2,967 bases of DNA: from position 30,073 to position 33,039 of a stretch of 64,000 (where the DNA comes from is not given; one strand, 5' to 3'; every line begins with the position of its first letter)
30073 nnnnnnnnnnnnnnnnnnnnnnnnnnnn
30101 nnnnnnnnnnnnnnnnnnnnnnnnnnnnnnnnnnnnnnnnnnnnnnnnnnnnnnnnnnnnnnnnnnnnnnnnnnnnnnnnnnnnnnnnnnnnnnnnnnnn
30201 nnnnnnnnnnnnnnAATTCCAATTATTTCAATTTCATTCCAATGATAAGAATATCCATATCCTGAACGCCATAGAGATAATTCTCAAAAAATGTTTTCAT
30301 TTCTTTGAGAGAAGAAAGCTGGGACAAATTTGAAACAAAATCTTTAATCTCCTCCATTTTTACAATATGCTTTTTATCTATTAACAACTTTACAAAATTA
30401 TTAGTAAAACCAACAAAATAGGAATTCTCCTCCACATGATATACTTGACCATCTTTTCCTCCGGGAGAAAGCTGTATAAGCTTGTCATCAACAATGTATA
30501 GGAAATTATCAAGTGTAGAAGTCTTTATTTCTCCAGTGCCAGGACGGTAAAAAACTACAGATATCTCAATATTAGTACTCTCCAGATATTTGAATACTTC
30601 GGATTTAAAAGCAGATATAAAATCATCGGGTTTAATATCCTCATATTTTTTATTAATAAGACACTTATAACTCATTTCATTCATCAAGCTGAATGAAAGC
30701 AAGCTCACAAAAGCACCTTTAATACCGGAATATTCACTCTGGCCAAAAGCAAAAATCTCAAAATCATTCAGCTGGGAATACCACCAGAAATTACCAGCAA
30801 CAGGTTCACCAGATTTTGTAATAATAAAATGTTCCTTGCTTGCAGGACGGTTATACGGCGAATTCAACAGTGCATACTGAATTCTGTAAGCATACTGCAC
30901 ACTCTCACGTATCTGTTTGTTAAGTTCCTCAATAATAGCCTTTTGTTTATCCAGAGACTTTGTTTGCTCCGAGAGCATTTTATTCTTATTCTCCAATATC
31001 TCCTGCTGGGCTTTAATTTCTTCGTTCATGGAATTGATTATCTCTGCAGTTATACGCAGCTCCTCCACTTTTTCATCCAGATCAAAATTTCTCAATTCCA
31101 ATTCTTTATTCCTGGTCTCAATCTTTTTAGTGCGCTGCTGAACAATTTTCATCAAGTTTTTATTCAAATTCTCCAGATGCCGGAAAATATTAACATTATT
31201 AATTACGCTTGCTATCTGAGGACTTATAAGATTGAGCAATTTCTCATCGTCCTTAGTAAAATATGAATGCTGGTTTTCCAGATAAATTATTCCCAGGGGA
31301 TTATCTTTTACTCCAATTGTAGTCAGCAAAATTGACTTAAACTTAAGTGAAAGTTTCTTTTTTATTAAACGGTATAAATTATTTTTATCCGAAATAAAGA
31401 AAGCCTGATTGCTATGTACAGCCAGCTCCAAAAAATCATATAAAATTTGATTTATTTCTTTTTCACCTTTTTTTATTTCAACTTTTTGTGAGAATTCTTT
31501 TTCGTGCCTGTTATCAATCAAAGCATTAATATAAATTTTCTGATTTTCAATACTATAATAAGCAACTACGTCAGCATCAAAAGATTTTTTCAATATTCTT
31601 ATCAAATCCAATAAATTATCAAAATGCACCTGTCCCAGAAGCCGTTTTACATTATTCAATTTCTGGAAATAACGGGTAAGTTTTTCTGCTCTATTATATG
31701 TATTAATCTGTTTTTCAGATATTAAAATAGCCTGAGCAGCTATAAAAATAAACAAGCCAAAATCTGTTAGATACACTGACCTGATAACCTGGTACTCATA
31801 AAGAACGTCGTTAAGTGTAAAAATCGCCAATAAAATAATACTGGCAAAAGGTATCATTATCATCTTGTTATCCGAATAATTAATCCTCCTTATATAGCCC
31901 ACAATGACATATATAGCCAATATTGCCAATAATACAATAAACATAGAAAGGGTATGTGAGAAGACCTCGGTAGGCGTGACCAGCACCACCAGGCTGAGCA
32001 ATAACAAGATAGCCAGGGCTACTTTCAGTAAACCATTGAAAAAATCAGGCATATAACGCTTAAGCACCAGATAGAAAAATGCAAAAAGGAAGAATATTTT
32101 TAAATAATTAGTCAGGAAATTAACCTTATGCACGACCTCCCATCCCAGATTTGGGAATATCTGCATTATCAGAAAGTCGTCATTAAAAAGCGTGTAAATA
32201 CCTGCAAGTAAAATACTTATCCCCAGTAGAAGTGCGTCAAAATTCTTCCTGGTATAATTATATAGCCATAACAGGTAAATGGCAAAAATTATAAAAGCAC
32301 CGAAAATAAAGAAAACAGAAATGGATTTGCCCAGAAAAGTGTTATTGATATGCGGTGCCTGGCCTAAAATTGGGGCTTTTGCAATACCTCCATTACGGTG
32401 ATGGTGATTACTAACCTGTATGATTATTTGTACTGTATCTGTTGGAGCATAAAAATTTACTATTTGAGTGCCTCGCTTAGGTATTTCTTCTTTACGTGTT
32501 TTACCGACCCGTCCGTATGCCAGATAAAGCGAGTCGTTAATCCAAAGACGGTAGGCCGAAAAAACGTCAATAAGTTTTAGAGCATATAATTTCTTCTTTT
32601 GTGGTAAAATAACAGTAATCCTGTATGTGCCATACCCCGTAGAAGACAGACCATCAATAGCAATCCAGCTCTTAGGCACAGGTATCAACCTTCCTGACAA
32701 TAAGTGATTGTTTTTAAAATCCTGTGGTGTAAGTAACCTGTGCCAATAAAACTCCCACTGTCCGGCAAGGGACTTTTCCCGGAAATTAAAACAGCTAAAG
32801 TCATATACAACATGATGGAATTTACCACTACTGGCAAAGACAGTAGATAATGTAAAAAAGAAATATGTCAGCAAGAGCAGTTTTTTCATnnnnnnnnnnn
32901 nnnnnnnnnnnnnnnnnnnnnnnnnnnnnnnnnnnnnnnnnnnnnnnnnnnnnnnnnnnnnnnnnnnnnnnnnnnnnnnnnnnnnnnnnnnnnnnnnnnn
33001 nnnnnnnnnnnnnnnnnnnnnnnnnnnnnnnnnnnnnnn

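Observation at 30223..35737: Tandem 7TMR-DISM receptor paralogues: one intact PP2C, one with the catalytic aspartates replaced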

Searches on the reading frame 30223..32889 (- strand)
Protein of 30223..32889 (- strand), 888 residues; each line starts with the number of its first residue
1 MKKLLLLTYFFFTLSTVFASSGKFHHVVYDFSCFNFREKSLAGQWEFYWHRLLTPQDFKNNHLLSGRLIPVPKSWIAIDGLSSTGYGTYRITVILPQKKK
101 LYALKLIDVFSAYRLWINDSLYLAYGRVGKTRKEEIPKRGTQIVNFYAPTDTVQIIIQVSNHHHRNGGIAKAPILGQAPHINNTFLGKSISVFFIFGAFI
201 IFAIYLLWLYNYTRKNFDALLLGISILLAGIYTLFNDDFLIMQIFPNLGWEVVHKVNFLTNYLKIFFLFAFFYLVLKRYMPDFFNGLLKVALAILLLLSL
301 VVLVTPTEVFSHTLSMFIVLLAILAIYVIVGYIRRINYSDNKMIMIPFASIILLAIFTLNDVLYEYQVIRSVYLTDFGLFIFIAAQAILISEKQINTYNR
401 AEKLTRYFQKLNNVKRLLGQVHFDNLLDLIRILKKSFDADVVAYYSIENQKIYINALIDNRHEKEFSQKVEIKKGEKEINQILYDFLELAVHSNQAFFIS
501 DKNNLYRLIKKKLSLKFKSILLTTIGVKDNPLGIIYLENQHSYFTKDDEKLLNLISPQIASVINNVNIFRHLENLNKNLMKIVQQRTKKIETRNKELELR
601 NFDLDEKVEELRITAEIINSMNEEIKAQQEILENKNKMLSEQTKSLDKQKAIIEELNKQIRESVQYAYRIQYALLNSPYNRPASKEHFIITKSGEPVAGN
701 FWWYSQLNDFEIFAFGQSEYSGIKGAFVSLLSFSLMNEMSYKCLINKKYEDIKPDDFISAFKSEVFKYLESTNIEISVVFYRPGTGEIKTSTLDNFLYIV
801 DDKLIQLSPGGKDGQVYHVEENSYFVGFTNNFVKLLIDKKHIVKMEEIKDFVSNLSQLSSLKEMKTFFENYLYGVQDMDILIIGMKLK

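Call 3: search_protein_families(library=pfam, proteins=[window:30223-32889:-], max_evalue=0.1)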
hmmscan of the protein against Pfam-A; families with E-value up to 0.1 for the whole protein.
window:30223-32889:- (888 aa): 4 families
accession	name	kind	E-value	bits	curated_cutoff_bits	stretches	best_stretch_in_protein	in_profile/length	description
PF07695.17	7TMR-DISM_7TM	-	2.6e-12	47.6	29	1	192-391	5-199/205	7TM diverse intracellular signalling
PF01590.32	GAF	-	0.00071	20.6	22.4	1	429-562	9-132/133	GAF domain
PF13492.12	GAF_3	-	0.00086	20.2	27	1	429-565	9-129/129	GAF domain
PF13185.12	GAF_2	-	0.0027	18.3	28.6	1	488-563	58-135/136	GAF domain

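Call 5: find_homologous_proteins(query=window:30223-32889:-, max_evalue=1e-10)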
Query window:30223-32889:- (888 aa): 32 proteins with E <= 1e-10 among 8000 candidates.
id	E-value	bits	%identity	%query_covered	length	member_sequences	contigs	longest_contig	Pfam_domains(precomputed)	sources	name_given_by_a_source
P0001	0.0e+0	1953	100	100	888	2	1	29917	PF07695.18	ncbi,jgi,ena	-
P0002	0.0e+0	1744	87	100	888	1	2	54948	PF07695.18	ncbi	-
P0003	0.0e+0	1103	57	100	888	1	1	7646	PF07695.18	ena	-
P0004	0.0e+0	1095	56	100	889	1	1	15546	PF07695.18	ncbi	-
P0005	0.0e+0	1089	56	100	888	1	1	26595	PF07695.18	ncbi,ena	-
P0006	0.0e+0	1070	55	100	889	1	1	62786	PF07695.18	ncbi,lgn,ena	-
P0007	1.1e-250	852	48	100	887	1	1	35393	PF07695.18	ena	-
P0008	9.5e-226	770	60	65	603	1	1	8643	PF07695.18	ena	-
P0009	1.6e-76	276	27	90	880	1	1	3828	PF07695.18,PF07228.18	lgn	-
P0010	2.6e-46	176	31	47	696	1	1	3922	PF07695.18,PF00211.26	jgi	jgi:class 3 adenylate cyclase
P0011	1.2e-45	174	31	40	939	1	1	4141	PF08447.19,PF13426.14,PF13188.14,PF07695.18,PF08448.17,PF02518.32,PF00512.32,PF00989.32,PF00072.31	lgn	-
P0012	3.9e-44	169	32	41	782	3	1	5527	PF08447.19,PF13426.14,PF07695.18,PF08448.17,PF02518.32,PF00989.32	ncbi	ncbi:MAG: ATP-binding protein [Hyphomicrobiales bacterium]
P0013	3.3e-41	159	30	42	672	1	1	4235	PF07695.18,PF02518.32,PF00512.32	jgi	jgi:signal transduction histidine kinase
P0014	3.9e-41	159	32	42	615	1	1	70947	PF07695.18,PF00990.27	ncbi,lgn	-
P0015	2.3e-37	147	30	42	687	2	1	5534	PF07695.18,PF00211.26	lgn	-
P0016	2.0e-36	144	27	41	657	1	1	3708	PF13487.13,PF01966.29,PF07695.18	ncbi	-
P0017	1.4e-34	137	29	44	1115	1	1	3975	PF13581.13,PF07695.18,PF02518.32,PF00512.32,PF13589.13,PF00072.31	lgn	-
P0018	1.3e-32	131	27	41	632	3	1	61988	PF07695.18,PF00990.27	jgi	-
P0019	4.3e-32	129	27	43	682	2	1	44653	PF13581.13,PF07695.18,PF02518.32,PF00512.32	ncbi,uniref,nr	ncbi:sensor histidine kinase [Salibacter halophilus]|uniref:histidine kinase n=1 Tax=Salibacter halo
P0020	2.8e-30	123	27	38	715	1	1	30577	PF07695.18,PF07228.18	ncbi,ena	-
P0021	4.7e-29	119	28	45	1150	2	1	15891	PF13185.13,PF01590.33,PF07695.18,PF02518.32,PF13492.13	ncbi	-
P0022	4.2e-28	116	30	42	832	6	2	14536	PF07695.18,PF02518.32,PF00512.32,PF00072.31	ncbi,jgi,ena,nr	ncbi:MAG TPA: 7TM diverse intracellular signaling domain-containing protein [Spirochaetota bacterium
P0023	9.7e-25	105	27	35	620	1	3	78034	PF07695.18,PF02518.32,PF06580.20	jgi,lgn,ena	-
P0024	3.1e-22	97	25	41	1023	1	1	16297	PF13581.13,PF07695.18,PF02518.32,PF00512.32,PF13589.13,PF06580.20,PF00072.31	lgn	-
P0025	6.0e-22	96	33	21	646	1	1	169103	PF07695.18,PF02518.32,PF06580.20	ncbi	ncbi:MAG: sensor histidine kinase [Vulcanibacillus sp.]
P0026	2.0e-21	94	25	41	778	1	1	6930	PF07695.18,PF02518.32,PF00512.32,PF00072.31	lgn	-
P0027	2.9e-21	93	27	41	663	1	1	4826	PF07695.18,PF02518.32,PF00512.32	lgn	-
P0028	1.7e-17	81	31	30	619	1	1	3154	PF07695.18,PF02518.32,PF06580.20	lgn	-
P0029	8.3e-16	75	28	39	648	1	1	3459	PF07695.18,PF02518.32,PF06580.20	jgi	-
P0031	6.3e-12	63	29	19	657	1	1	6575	PF07695.18,PF02518.32,PF00512.32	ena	-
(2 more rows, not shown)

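Call 8: find_encoding_contigs(protein=P0006, flank=8000, max_places=3)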
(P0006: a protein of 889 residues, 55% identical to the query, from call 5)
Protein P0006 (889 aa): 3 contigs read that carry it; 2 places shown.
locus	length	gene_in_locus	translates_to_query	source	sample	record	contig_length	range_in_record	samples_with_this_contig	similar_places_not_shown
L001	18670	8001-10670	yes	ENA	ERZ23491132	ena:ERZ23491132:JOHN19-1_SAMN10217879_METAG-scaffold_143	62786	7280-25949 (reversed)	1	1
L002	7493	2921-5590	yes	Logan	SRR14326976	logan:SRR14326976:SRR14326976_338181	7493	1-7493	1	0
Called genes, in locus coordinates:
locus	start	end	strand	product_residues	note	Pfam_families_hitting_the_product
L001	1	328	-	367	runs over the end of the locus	PF00142:Fer4_NifH (weak), PF01656:CbiA, PF02374:ArsA_ATPase (faint), PF09140:MipZ (weak), PF10609:ParA, PF13614:AAA_31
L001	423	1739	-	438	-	PF08245:Mur_ligase_M, PF27239:FOL3_C (faint), PF02875:Mur_ligase_C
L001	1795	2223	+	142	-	PF00583:Acetyltransf_1, PF13527:Acetyltransf_9 (weak), PF13673:Acetyltransf_10, PF13508:Acetyltransf_7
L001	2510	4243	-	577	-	PF00474:SSF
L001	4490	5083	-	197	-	PF00265:TK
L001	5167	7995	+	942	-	PF07695:7TMR-DISM_7TM, PF07228:SpoIIE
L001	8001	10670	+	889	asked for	PF07695:7TMR-DISM_7TM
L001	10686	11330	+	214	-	PF22322:DUF6973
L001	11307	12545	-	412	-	PF07228:SpoIIE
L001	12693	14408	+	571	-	PF18962:Por_Secre_tail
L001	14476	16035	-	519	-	PF28494:GlyRS_ins_1, PF00587:tRNA-synt_2b, PF03129:HGTP_anticodon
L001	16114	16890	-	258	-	PF00106:adh_short, PF08659:KR, PF13561:adh_short_C2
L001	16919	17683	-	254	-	PF06966:DUF1295 (weak), PF02544:Steroid_dh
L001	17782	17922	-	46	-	-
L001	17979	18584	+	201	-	PF00440:TetR_N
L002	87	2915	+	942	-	PF07695:7TMR-DISM_7TM, PF07228:SpoIIE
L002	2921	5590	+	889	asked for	PF07695:7TMR-DISM_7TM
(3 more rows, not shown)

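Call 9: find_encoding_contigs(protein=P0007, flank=8000, max_places=3)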
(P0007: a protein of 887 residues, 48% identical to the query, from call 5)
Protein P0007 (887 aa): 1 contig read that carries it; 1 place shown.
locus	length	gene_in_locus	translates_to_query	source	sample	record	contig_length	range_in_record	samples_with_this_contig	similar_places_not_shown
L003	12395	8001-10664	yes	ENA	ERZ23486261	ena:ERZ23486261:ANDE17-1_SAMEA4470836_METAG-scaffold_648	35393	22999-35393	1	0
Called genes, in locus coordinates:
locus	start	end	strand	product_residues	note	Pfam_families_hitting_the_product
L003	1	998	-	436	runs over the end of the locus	PF08245:Mur_ligase_M, PF02875:Mur_ligase_C, PF27239:FOL3_C (weak)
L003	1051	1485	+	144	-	PF00583:Acetyltransf_1, PF21926:FeeM (faint), PF13527:Acetyltransf_9, PF13673:Acetyltransf_10, PF13508:Acetyltransf_7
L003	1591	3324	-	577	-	PF00474:SSF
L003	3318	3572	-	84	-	PF01809:YidD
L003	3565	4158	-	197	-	PF00265:TK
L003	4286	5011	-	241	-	PF14771:DUF4476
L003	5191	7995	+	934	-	PF07695:7TMR-DISM_7TM, PF07228:SpoIIE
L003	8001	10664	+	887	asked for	PF07695:7TMR-DISM_7TM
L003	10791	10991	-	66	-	PF07228:SpoIIE (weak)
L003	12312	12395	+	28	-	?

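Call 12: find_related_loci(query=A2, collection=genome_contigs, flank=8000)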
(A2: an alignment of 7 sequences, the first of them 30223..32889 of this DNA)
Query A2 (888 aa) in genome_contigs; peptide patterns used: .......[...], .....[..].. (x = any residue, [..] = any of these).
262 stretches matched a pattern; 3 encode a relative of the query (tblastn E <= 1e-3); 3 distinct loci.
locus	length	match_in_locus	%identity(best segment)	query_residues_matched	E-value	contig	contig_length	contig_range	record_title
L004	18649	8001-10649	56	6-887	0e+0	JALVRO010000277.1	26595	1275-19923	MAG: Bacteroidales bacterium isolate A3_metabat2_scaf2bin.202 A3_NODE_637_length_26595_cov_6.467357, whole genome shotgu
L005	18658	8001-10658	55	1-885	0e+0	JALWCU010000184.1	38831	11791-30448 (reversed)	MAG: Bacteroidales bacterium isolate T11_maxbin2_scaf2bin.180 T11_NODE_254_length_38831_cov_2.853710, whole genome shotg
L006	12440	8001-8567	25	607-800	4e-14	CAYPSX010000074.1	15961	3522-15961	MAG TPA_asm: uncultured Bacteroidales bacterium isolate SRP332253_co1_258 genome assembly, contig: NODE_6103_length_1596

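Call 18: search_protein_families(library=pfam, proteins=[L006:3819-5642:+, L006:5646-8915:+, L006:8995-11553:+], max_evalue=0.01)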
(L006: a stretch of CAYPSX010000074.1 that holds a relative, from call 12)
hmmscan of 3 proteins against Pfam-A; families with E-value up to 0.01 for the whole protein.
L006:3819-5642:+ (607 aa): 4 families
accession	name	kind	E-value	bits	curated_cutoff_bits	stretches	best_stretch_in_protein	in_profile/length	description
PF00656.27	Peptidase_C14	-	5.7e-22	79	21.4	1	372-591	5-226/233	Caspase domain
PF07705.17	CARDB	-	3.3e-05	24.4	22.7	1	230-295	9-72/101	CARDB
PF01650.23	Peptidase_C13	-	9.5e-05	22.5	22.8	1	432-504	104-168/258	Peptidase C13 family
PF10633.15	NPCBM_assoc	-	0.0013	19.3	24.4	1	237-285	2-51/78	NPCBM-associated, NEW3 domain of alpha-galactosidase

L006:5646-8915:+ (1089 aa): 6 families
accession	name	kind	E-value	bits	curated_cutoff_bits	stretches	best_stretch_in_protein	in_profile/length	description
PF07494.17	Reg_prop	-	3.8e-57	183.3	20.4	6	75-97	1-23/24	Two component regulator propeller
PF07228.17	SpoIIE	-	1.8e-21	77.4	25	1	881-1088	3-190/192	Stage II sporulation protein E (SpoIIE)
PF07495.19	Y_Y_Y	-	6.2e-10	39.3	26.6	1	693-745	4-56/65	Y_Y_Y domain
PF23748.1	Beta-prop_LRRK2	-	5e-06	26.2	26.9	0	32-85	269-321/359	LRRK2 beta propeller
PF09402.16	MSC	-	0.006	16.5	29.7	0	761-816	220-275/337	Man1-Src1p-C-terminal domain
PF23756.1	Beta-prop_HPS5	-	0.0071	16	34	0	40-100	22-82/328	HPS5 beta propeller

L006:8995-11553:+ (852 aa): 6 families
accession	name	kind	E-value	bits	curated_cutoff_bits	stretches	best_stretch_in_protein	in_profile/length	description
PF04389.22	Peptidase_M28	-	1e-34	120.4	21.3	1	219-397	1-173/193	Peptidase family M28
PF18962.6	Por_Secre_tail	-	3.8e-09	37.1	27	1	779-850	1-75/75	Secretion system C-terminal sorting domain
PF18370.7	RGI_lyase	-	5.3e-08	33.5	27.8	2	441-511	16-83/86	Rhamnogalacturonan I lyases beta-sheet domain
PF00041.27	fn3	-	2e-06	28.4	25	1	681-761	3-83/84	Fibronectin type III domain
PF01546.33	Peptidase_M20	-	0.00049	20.5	24.6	1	248-314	29-96/206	Peptidase family M20/M25/M40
PF25523.1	Ig_RIMBP2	-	0.00095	19.6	27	0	689-761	16-98/105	RIMBP2-like, immunoglobulin-like domain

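Call 19: find_encoding_contigs(protein=P0001, flank=10000, max_places=3)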
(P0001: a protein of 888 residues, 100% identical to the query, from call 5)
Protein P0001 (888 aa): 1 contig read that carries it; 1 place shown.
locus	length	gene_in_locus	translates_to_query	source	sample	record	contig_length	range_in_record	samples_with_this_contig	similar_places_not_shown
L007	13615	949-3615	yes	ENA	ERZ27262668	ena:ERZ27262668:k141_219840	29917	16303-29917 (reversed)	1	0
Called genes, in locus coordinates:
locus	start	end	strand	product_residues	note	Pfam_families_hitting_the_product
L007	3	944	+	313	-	?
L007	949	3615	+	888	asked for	PF07695:7TMR-DISM_7TM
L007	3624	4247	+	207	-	PF22322:DUF6973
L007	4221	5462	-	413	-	PF07228:SpoIIE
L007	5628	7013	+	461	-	PF16409:DUF5017, PF18962:Por_Secre_tail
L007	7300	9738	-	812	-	PF13491:FtsK_4TM, PF17854:FtsK_alpha, PF01580:FtsK_SpoIIIE, PF12846:AAA_10 (faint), PF09397:FtsK_gamma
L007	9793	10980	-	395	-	PF13562:NTP_transf_4, PF00132:Hexapep (faint)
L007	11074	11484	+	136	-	-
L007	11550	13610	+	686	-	PF02629:CoA_binding (faint), PF13380:CoA_binding_2, PF13607:Succ_CoA_lig, PF13549:ATP-grasp_5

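Call 21: find_encoding_contigs(protein=P0002, flank=8000, max_places=2)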
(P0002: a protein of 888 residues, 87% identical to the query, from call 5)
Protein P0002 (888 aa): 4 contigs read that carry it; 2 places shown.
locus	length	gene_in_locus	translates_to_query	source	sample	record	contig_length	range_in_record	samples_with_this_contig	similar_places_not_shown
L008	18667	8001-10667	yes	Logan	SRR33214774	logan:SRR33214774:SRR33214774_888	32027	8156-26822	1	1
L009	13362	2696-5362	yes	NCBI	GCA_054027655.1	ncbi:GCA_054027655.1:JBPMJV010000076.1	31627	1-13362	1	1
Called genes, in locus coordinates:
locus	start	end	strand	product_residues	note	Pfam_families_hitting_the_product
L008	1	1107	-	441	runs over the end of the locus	PF08245:Mur_ligase_M, PF02875:Mur_ligase_C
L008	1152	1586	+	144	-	PF00583:Acetyltransf_1, PF13527:Acetyltransf_9 (weak), PF13673:Acetyltransf_10, PF13508:Acetyltransf_7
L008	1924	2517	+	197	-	-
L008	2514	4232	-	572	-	PF00474:SSF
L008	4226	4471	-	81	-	PF01809:YidD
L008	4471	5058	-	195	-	PF00265:TK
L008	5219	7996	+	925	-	PF07695:7TMR-DISM_7TM, PF07228:SpoIIE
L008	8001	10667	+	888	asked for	PF07695:7TMR-DISM_7TM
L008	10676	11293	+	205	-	PF22322:DUF6973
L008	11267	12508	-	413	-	PF07228:SpoIIE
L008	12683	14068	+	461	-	PF16409:DUF5017, PF18962:Por_Secre_tail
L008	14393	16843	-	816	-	PF13491:FtsK_4TM, PF17854:FtsK_alpha, PF01580:FtsK_SpoIIIE, PF12846:AAA_10 (faint), PF09397:FtsK_gamma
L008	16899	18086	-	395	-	PF13562:NTP_transf_4, PF00132:Hexapep (faint)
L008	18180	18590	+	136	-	-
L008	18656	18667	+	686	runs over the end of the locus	PF02629:CoA_binding (faint), PF13380:CoA_binding_2, PF13607:Succ_CoA_lig, PF13549:ATP-grasp_5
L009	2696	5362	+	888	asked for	PF07695:7TMR-DISM_7TM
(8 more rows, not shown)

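Call 22: find_encoding_contigs(protein=P0004, flank=8000, max_places=2)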
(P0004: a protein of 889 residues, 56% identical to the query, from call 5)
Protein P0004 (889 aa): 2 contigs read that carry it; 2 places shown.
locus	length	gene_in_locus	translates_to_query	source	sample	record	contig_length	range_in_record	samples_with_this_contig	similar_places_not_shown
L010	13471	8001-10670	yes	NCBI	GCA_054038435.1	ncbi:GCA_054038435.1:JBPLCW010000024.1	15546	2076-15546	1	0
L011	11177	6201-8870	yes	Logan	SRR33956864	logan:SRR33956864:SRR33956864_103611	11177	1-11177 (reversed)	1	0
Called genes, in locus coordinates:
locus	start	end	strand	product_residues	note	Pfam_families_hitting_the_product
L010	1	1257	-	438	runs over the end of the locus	PF08245:Mur_ligase_M, PF02875:Mur_ligase_C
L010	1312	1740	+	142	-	PF00583:Acetyltransf_1, PF13673:Acetyltransf_10, PF13508:Acetyltransf_7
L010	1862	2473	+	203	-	-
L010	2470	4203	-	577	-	PF00474:SSF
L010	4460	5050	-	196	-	PF00265:TK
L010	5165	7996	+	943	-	PF07695:7TMR-DISM_7TM, PF07228:SpoIIE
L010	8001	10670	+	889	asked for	PF07695:7TMR-DISM_7TM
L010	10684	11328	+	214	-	PF22322:DUF6973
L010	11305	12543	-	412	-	PF07228:SpoIIE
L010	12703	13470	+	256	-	?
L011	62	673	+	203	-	-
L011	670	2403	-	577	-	PF00474:SSF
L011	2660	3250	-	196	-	PF00265:TK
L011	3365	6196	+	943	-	PF07695:7TMR-DISM_7TM, PF07228:SpoIIE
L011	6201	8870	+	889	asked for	PF07695:7TMR-DISM_7TM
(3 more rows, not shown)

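Call 23: find_encoding_contigs(protein=P0003, flank=8000, max_places=2)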
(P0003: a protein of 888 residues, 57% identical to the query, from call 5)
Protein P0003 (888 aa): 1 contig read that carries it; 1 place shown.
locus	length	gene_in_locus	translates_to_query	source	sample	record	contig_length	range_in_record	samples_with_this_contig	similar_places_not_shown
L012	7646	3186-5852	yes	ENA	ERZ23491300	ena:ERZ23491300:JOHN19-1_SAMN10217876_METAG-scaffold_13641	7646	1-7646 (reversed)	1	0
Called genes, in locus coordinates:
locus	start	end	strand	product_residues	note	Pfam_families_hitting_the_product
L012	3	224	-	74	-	?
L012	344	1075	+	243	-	-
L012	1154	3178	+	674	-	PF07228:SpoIIE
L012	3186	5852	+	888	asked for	PF07695:7TMR-DISM_7TM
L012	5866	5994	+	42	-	-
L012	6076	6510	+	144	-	PF22322:DUF6973 (weak)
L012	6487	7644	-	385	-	?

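Call 51: search_protein_families(library=ncbifam, proteins=[window:30223-32889:-], max_evalue=0.01)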
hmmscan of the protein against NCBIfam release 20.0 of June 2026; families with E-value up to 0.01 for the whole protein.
window:30223-32889:- (888 aa): 2 families
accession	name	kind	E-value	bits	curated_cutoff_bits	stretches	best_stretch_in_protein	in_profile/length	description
NF038263.1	prot_phos_SiaA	equivalog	4.2e-08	32.2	700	1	610-733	364-485/658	biofilm regulation protein phosphatase SiaA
NF047368.1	collar_FlbB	equivalog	0.0031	17.3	110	0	588-660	60-132/193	periplasmic-type flagellar collar protein FlbB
